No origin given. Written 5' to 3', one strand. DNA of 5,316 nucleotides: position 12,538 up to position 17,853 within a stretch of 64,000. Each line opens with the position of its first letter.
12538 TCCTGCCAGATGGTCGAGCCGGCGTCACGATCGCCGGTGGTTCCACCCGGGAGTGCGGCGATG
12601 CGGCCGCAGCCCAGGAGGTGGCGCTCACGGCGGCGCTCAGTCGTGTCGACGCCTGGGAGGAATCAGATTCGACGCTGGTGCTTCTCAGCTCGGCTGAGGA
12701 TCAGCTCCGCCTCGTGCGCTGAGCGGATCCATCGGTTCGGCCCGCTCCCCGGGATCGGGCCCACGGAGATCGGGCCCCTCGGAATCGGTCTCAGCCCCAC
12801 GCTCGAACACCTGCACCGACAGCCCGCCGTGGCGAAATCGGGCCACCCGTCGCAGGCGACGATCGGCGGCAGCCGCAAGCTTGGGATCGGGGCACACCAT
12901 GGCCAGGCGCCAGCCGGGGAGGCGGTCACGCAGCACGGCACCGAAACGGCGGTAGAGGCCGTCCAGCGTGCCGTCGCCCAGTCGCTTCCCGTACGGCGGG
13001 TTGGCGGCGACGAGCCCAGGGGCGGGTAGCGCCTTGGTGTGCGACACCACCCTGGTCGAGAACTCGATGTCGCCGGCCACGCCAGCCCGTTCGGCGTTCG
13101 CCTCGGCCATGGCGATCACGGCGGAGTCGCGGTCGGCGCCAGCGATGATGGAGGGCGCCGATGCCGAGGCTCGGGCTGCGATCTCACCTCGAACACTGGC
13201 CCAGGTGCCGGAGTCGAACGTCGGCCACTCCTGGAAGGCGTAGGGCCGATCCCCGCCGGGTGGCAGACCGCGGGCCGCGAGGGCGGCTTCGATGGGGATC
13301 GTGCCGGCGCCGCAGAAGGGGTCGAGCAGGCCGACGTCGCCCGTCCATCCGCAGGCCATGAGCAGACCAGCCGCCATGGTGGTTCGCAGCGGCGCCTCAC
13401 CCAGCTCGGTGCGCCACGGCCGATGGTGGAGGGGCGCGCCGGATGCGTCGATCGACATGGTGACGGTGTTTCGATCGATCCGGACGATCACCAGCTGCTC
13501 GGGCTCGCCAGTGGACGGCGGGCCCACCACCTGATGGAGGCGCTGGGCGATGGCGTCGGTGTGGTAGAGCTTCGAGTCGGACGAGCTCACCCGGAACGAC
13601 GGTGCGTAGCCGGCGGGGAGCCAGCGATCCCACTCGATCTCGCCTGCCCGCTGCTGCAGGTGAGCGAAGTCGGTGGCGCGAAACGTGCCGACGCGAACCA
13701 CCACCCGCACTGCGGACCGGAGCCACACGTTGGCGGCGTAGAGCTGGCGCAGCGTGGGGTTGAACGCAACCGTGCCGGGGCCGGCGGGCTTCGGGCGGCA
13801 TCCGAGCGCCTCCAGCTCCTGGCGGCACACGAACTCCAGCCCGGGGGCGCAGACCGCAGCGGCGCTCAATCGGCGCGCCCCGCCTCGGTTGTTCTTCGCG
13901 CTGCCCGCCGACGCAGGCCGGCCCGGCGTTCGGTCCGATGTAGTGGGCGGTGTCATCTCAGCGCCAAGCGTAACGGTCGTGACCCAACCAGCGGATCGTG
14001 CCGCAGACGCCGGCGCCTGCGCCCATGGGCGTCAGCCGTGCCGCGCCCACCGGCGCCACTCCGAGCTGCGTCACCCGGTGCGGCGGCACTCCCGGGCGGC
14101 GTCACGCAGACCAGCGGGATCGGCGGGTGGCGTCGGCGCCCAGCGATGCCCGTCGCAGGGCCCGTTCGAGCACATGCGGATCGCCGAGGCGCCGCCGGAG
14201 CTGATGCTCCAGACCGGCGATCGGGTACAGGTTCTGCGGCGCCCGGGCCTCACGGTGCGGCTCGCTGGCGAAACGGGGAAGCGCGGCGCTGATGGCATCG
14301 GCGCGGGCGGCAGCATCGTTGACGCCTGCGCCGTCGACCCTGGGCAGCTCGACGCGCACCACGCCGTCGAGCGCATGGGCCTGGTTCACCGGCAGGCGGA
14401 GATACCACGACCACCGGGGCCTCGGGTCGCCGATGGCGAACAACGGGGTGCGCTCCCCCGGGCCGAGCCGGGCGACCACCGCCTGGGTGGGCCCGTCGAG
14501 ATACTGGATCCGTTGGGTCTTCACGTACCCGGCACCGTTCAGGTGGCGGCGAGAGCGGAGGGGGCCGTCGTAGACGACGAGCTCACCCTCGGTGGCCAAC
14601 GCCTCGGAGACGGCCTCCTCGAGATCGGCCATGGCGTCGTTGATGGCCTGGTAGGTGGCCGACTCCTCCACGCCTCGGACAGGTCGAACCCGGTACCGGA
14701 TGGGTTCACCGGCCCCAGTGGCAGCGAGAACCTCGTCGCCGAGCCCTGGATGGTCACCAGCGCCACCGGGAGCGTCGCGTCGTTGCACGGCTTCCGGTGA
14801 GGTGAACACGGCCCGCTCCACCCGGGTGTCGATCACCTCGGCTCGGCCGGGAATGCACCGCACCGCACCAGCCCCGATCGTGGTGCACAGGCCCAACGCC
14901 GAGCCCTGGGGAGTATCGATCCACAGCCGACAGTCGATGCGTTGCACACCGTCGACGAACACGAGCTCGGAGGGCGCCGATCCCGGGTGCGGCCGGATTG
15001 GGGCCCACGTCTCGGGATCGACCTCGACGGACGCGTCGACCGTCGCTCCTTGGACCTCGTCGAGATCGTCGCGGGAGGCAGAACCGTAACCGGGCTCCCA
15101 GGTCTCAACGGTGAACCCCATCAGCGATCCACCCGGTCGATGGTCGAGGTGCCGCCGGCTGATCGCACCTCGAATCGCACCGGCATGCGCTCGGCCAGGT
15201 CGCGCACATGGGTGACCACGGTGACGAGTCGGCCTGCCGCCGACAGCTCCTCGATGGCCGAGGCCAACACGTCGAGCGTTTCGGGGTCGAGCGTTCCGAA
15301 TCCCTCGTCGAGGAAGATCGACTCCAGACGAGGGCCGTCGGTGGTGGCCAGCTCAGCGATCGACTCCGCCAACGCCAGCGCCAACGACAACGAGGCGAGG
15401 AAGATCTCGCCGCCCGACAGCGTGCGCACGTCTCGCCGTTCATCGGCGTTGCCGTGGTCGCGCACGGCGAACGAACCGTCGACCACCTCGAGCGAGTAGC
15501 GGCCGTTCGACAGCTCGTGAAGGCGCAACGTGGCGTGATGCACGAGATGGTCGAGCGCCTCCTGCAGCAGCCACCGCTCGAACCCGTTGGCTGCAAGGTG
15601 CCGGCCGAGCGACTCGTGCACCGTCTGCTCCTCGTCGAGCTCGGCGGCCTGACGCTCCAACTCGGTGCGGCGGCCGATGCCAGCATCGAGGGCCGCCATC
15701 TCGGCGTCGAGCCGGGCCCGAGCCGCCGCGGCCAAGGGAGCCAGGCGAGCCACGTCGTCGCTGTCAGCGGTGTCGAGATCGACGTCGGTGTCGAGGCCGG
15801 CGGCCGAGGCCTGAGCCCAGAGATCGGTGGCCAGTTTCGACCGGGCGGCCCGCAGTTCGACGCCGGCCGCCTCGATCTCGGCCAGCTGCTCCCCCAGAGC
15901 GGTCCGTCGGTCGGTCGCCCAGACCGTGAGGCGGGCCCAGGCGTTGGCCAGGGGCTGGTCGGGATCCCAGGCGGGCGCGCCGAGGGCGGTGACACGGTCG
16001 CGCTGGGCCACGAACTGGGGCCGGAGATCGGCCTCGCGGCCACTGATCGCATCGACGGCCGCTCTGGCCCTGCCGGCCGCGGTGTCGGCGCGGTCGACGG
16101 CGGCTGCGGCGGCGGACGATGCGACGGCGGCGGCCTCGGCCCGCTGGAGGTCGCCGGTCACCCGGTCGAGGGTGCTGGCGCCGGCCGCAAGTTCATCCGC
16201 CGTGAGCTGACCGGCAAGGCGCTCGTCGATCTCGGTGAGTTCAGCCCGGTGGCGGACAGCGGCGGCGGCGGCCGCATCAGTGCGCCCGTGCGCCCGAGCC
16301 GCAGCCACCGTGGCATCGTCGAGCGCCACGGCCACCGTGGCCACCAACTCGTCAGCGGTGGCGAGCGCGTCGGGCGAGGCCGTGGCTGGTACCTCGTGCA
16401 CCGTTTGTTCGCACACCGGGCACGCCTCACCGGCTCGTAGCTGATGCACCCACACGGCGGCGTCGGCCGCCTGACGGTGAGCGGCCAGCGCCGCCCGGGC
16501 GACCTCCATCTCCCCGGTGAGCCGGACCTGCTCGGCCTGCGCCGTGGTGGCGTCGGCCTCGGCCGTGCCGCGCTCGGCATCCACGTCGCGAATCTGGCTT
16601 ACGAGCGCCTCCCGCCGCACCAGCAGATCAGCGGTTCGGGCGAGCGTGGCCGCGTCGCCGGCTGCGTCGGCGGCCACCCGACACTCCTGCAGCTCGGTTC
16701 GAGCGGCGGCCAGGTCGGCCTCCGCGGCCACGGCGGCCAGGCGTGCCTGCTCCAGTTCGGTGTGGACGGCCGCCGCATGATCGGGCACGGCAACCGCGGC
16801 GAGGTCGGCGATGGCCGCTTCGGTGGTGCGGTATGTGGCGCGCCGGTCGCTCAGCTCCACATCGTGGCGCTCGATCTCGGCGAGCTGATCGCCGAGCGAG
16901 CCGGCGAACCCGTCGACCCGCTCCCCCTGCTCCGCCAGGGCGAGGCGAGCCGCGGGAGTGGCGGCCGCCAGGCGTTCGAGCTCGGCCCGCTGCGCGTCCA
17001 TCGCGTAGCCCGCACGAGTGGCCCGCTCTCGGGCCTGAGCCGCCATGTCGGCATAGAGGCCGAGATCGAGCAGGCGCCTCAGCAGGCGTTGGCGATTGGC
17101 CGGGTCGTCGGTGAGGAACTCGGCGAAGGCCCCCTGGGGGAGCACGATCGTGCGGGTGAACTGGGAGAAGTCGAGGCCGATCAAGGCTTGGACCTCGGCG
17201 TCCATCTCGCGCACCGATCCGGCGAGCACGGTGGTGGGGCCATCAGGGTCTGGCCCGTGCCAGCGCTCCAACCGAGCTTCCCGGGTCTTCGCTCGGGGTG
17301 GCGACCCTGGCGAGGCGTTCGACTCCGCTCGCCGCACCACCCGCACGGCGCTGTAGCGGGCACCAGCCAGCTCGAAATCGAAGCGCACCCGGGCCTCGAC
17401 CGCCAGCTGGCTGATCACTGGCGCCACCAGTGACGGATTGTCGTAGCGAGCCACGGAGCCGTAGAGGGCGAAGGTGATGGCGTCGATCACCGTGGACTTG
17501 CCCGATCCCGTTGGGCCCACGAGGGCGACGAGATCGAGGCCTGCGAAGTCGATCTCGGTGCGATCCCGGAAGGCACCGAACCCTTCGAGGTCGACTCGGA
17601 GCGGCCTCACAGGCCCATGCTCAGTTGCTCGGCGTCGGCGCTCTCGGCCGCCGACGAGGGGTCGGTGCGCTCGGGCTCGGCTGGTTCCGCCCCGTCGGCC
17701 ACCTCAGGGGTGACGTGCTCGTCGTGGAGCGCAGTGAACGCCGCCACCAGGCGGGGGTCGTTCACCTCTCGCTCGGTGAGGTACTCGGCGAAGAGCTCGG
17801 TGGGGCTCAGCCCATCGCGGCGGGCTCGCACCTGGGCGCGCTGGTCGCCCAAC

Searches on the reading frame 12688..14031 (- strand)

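Call 73: search_protein_families(library=pfam, proteins=[window:12688-14031:-], max_evalue=0.00001)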
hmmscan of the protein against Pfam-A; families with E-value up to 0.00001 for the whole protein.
window:12688-14031:- (448 aa): 2 families
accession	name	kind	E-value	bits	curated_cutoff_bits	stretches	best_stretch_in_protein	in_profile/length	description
PF01170.24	UPF0020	-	2.4e-37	129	22.3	1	204-397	1-184/197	RMKL-like, methyltransferase domain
PF22020.1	RlmL_1st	-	4e-13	49.6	27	1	59-110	4-54/55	RlmL ferredoxin-like domain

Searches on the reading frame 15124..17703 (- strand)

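Call 49: search_protein_families(library=pfam, proteins=[window:15124-17703:-], max_evalue=0.00001)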
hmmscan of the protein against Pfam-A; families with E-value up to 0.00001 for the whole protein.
window:15124-17703:- (860 aa): 5 families
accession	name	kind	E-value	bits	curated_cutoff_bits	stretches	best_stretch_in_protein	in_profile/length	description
PF13476.12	AAA_23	-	2.4e-19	71.2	27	1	36-214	1-165/201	AAA domain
PF02463.25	SMC_N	-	1.4e-11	44.7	40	1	36-83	4-51/220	RecF/RecN/SMC N terminal domain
PF13558.12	SbcC_Walker_B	-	4.7e-10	40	27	1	748-817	18-88/90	SbcC/RAD50-like, Walker B motif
PF13555.12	AAA_29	-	3.7e-08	33.4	27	1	42-86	9-53/61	P-loop containing region of AAA domain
PF13514.12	AAA_27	-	2.1e-06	27.9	22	0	36-107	5-75/206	AAA domain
